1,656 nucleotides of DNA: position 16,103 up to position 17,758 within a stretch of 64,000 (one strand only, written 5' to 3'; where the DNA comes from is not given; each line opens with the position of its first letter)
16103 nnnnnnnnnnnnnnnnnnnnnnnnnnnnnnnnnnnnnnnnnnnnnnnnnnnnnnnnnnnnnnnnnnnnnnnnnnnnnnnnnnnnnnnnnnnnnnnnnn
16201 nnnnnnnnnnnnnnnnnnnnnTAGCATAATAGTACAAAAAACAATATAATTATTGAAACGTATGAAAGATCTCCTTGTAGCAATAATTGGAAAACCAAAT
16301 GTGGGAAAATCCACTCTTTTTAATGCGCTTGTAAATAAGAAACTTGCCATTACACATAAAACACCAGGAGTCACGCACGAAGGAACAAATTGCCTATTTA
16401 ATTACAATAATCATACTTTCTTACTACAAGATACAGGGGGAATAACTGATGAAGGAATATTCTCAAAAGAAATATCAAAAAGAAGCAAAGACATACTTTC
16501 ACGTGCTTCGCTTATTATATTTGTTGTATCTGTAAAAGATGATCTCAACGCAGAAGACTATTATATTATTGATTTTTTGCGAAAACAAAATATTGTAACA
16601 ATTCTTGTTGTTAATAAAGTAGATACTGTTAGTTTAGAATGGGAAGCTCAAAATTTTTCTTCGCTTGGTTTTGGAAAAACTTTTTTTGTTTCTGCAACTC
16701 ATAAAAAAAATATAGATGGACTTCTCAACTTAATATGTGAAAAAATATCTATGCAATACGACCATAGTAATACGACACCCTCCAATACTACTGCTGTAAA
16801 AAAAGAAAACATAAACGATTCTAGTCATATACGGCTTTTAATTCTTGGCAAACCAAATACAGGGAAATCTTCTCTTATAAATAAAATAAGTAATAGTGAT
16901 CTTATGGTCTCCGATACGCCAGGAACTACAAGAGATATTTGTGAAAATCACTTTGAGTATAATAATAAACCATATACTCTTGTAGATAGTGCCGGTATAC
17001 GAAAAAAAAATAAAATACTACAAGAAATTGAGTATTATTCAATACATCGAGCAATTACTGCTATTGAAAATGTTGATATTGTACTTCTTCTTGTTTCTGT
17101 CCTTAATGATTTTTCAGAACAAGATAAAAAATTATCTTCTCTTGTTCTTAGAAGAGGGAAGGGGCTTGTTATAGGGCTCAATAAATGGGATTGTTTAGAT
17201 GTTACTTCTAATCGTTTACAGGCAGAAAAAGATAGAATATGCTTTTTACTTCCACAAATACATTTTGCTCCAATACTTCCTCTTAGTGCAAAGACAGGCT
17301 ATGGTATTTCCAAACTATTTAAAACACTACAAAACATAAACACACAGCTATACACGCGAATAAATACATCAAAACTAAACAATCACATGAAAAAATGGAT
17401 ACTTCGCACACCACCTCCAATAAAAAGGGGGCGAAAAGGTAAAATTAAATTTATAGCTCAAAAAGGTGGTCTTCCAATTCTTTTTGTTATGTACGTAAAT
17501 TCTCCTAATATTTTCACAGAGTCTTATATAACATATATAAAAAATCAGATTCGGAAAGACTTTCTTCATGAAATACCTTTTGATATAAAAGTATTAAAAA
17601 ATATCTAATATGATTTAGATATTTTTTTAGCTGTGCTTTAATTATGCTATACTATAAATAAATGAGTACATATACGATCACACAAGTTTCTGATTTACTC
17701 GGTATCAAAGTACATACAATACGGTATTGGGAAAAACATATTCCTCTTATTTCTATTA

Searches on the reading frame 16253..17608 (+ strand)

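Call 27: search_protein_families(library=pfam, proteins=[window:16253-17608:+], max_evalue=0.001)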
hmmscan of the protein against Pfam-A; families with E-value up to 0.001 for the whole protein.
window:16253-17608:+ (451 aa): 20 families
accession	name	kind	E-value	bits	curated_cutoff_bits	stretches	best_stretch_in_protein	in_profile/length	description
PF01926.29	MMR_HSR1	-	1.3e-47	161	21.9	2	9-122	2-113/113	50S ribosome-binding GTPase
PF02421.24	FeoB_N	-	6.2e-26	91.2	27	2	9-129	3-121/156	Ferrous iron transport protein B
PF00009.33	GTP_EFTU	-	1.2e-21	77.5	26.5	2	8-165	5-186/188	Elongation factor Tu GTP binding domain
PF14714.11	KH_dom-like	-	9.9e-19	67.9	27.3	1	369-445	1-78/81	KH-domain-like of EngA bacterial GTPase enzymes, C-terminal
PF00350.29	Dynamin_N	-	1.4e-14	55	27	0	196-231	2-37/168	Dynamin family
PF03193.22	RsgA_GTPase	-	2.3e-11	44.2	30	0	3-45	103-145/174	RsgA GTPase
PF04548.22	AIG1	-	3.1e-09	36.9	27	1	194-296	2-105/212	AIG1 family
PF00071.28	Ras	-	3.3e-09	37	21.6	1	9-165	2-160/162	Ras family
PF08477.19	Roc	-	2.2e-08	34.8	27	1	9-124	2-119/119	Ras of Complex, Roc, domain of DAPkinase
PF00025.27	Arf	-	5.3e-07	29.7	22.3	0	4-126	12-128/174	ADP-ribosylation factor family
PF16897.10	MMR_HSR1_Xtn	-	1.1e-06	29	35.2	1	79-166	21-105/106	C-terminal region of MMR_HSR1 domain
PF10662.15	PduV-EutP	-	1.4e-06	28.6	21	0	85-161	64-141/143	Ethanolamine utilisation - propanediol utilisation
PF00910.28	RNA_helicase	-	2.1e-05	25.4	21.5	0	10-66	2-63/105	RNA helicase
PF09439.16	SRPRB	-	3e-05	23.9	25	0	192-259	3-67/178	Signal recognition particle receptor beta subunit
PF13238.12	AAA_18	-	7.8e-05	23.6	29.4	0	9-44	1-25/128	AAA domain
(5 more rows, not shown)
